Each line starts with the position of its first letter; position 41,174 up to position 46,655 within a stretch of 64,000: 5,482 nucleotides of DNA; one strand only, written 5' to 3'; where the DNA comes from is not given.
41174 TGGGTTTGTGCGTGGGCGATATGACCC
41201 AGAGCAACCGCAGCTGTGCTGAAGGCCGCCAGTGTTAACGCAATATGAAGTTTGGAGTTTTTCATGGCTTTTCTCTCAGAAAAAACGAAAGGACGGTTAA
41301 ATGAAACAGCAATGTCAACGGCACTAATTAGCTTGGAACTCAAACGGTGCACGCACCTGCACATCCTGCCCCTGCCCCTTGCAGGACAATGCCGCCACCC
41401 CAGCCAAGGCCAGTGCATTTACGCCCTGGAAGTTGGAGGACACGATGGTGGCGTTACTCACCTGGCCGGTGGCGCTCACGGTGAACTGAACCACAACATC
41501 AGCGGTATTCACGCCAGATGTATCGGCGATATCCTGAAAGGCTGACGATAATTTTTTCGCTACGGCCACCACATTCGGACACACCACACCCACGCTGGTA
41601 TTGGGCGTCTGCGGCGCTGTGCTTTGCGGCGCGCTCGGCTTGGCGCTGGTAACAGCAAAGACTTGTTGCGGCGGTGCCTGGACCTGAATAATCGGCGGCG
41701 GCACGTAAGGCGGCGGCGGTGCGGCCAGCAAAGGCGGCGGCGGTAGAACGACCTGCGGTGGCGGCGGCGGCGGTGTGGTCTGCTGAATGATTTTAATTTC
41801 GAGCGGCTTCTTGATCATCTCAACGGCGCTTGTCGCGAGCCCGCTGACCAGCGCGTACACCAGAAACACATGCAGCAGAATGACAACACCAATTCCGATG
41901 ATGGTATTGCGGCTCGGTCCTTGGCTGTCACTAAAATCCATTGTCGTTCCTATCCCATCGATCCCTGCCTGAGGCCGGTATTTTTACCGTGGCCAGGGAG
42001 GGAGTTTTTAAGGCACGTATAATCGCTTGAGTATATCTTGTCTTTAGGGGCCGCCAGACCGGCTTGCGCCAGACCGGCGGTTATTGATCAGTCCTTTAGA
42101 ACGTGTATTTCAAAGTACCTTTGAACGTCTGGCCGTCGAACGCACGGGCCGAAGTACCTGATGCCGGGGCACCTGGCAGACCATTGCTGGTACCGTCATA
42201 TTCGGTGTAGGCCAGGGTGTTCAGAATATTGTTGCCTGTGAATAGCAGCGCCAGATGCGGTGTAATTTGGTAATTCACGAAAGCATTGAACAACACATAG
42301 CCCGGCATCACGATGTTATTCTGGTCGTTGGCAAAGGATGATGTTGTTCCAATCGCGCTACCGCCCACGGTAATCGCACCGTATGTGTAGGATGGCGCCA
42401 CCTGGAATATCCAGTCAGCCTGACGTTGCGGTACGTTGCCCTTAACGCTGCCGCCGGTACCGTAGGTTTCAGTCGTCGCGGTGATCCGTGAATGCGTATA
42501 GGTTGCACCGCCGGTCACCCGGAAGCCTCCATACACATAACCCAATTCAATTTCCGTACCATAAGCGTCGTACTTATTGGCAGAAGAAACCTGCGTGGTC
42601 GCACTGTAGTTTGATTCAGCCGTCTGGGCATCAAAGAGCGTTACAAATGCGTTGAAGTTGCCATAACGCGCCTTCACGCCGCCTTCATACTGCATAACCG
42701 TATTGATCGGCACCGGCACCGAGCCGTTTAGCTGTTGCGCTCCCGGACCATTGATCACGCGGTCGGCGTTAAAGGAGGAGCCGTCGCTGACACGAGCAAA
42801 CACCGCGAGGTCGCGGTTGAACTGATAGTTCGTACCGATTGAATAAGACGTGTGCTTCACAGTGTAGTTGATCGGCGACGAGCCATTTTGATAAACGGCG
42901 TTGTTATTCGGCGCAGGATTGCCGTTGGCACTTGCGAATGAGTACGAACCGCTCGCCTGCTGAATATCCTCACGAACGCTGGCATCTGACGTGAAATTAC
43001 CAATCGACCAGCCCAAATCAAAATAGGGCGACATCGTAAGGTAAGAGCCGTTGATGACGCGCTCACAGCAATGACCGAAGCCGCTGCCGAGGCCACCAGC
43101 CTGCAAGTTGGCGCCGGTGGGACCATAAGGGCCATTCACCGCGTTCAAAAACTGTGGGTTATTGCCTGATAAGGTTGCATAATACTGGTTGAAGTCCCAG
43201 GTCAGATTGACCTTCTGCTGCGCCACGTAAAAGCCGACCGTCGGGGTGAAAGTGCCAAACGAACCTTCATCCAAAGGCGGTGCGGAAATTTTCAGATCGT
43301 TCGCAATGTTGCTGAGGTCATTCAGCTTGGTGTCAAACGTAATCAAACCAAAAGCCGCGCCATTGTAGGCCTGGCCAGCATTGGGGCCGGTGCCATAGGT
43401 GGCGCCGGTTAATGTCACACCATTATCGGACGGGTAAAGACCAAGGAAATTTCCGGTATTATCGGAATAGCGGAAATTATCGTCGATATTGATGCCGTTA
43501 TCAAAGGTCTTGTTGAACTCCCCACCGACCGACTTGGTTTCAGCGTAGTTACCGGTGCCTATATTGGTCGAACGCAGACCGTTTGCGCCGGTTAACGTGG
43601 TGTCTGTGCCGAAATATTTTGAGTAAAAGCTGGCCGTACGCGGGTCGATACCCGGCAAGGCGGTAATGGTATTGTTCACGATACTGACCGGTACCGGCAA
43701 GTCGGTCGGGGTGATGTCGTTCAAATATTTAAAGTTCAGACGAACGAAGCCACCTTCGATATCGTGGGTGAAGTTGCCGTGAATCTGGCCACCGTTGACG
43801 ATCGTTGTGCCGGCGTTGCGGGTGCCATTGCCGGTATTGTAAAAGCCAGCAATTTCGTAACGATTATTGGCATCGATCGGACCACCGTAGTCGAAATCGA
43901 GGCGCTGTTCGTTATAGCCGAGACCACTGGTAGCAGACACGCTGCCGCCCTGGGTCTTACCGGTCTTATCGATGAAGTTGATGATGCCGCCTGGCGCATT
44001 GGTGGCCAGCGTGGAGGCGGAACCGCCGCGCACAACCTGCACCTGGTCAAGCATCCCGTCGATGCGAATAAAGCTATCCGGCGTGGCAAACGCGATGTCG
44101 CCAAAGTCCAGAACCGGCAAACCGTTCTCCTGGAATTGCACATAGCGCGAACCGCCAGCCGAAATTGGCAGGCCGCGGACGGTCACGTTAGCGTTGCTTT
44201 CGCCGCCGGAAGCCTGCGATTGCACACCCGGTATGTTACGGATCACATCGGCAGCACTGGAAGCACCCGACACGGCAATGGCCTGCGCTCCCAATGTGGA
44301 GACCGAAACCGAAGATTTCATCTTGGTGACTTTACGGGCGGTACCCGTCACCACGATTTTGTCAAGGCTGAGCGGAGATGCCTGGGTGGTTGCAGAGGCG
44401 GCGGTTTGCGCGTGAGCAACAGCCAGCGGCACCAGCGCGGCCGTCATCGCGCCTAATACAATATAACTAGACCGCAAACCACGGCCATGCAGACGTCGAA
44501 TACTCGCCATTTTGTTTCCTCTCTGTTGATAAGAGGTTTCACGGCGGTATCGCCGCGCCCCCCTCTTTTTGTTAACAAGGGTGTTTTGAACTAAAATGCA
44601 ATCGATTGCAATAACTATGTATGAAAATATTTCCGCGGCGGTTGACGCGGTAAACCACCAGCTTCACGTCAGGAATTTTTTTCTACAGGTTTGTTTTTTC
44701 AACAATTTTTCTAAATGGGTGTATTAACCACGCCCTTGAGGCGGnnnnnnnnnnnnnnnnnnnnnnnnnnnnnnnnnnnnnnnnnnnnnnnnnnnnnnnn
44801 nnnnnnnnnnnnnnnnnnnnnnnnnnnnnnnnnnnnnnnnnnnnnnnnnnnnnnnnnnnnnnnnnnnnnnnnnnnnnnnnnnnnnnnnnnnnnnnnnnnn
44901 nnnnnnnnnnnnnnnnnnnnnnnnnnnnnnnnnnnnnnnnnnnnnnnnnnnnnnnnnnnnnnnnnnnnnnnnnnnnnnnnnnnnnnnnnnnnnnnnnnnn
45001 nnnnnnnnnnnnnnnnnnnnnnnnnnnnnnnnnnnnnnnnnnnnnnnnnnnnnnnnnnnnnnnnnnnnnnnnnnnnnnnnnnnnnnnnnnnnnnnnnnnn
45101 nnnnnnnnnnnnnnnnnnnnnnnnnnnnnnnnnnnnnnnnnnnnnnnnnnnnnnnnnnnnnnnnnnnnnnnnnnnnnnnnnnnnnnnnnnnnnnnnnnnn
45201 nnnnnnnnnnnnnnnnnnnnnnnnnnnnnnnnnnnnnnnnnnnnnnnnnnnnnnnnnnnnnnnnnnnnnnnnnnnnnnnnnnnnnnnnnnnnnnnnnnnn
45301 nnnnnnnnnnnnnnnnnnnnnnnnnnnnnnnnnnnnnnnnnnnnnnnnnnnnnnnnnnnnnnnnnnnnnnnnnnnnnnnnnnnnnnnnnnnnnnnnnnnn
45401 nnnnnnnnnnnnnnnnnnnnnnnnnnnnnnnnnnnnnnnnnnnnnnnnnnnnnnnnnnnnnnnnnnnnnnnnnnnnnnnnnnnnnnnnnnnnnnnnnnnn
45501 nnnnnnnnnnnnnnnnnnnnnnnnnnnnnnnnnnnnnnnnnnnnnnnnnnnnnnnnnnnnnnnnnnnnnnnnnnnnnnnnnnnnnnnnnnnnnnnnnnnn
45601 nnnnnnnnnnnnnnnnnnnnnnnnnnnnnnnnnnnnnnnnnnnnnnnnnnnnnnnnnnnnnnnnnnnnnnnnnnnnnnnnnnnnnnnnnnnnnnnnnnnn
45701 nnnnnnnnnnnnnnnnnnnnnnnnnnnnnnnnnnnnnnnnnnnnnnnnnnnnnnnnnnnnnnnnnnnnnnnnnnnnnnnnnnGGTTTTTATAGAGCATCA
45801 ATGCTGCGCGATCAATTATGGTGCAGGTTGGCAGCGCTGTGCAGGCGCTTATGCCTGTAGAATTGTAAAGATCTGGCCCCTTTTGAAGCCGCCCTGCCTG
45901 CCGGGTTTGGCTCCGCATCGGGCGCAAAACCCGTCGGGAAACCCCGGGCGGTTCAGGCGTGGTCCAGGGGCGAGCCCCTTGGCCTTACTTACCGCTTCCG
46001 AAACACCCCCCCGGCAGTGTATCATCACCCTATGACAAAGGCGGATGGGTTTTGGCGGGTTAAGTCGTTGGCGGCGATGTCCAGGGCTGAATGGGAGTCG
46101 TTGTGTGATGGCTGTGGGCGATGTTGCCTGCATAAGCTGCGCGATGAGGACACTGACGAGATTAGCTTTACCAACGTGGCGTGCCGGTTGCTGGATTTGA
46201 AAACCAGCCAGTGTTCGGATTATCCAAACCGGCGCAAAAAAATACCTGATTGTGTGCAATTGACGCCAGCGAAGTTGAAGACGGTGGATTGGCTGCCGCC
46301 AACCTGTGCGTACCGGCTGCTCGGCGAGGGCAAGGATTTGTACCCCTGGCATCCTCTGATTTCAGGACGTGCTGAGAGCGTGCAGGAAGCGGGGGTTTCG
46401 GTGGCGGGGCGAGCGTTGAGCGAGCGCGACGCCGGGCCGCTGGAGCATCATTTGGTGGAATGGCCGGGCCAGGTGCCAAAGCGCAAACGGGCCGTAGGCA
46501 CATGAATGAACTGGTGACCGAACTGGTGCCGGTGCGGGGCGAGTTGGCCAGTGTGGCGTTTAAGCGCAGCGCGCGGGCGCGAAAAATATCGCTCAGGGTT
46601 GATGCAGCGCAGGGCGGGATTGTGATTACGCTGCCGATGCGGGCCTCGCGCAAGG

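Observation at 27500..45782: Complete outer-membrane-to-pyruvate sucrose/fructoside utilisation system under one LacI regulon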

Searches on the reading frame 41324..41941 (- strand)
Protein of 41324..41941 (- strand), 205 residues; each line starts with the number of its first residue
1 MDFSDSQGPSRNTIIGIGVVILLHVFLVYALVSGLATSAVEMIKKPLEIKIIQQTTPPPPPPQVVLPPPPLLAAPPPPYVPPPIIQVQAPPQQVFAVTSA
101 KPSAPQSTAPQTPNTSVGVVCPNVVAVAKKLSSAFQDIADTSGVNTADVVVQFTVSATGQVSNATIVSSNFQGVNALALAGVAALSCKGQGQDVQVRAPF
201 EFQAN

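Call 4: search_protein_families(library=pfam, proteins=[window:41324-41941:-])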
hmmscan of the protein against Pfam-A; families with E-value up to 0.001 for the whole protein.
window:41324-41941:- (205 aa): 0 families

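Call 29: search_protein_families(library=ncbifam, proteins=[window:41324-41941:-], max_evalue=0.01)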
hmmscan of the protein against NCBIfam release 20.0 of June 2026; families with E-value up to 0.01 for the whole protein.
window:41324-41941:- (205 aa): 3 families
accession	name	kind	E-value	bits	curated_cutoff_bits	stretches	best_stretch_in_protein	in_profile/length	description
TIGR01352.1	tonB_Cterm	subfamily_domain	2.2e-06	27.9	27.1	1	148-203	15-74/76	TonB family protein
NF033768.1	myxo_SS_tail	domain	0.00015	21.8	40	1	144-203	30-92/92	AgmX/PglI C-terminal domain-containing protein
NF040983.1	BimA_second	exception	0.00064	18.7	600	1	45-161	78-190/381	trimeric autotransporter actin-nucleating factor BimA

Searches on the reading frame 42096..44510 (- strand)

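Call 4: search_protein_families(library=pfam, proteins=[window:42096-44510:-])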
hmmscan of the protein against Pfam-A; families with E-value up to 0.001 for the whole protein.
window:42096-44510:- (804 aa): 2 families
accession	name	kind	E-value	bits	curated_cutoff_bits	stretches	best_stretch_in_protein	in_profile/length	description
PF07715.20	Plug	-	1.3e-13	51.9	23.9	1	63-176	2-107/107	TonB-dependent Receptor Plug Domain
PF00593.30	TonB_dep_Rec_b-barrel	-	1.8e-11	45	27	1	341-762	8-436/436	TonB dependent receptor-like, beta-barrel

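Call 29: search_protein_families(library=ncbifam, proteins=[window:42096-44510:-], max_evalue=0.01)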
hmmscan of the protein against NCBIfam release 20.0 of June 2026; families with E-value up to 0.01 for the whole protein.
window:42096-44510:- (804 aa): 8 families
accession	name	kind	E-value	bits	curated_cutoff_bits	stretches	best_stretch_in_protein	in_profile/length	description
TIGR01783.1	TonB-siderophor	subfamily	2e-30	106.1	223.5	2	551-782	405-630/649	TonB-dependent siderophore receptor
TIGR01785.1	TonB-hemin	subfamily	1.7e-13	49.9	316.85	2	49-182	1-129/677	TonB-dependent heme/hemoglobin receptor family protein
NF007478.2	PRK10064.1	equivalog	7.1e-09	34.5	745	1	43-205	24-182/663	catecholate siderophore receptor CirA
TIGR01786.1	TonB-hemlactrns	subfamily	8.8e-09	34.3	323.75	1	50-182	1-134/719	TonB-dependent hemoglobin/transferrin/lactoferrin family receptor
NF053590.1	TonB_dep_TOL0244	equivalog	1.1e-08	34.1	645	1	49-232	10-189/604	TOL_0244 family TonB-dependent receptor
TIGR01779.1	TonB-B12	equivalog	1.3e-08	33.9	599.7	1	27-245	6-218/614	TonB-dependent vitamin B12 receptor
NF010038.0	PRK13513.1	equivalog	5.2e-05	22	942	1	22-198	9-182/659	ligand-gated channel protein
NF038289.1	Zn_piracy_ZnuD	exception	0.00011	21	950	1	30-200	13-174/685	zinc piracy TonB-dependent receptor ZnuD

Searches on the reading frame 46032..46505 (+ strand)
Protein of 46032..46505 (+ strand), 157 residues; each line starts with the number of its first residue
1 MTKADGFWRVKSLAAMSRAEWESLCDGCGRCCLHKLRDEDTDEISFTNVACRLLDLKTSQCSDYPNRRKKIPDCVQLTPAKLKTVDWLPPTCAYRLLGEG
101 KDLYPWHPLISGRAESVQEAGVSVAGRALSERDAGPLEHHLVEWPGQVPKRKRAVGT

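Call 93: search_protein_families(library=pfam, proteins=[window:46032-46505:+])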
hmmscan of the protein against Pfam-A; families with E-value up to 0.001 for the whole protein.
window:46032-46505:+ (157 aa): 1 family
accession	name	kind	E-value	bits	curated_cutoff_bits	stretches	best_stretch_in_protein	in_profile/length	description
PF03692.20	CxxCxxCC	-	1.4e-12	48.6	23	1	25-93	2-85/85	Putative zinc- or iron-chelating domain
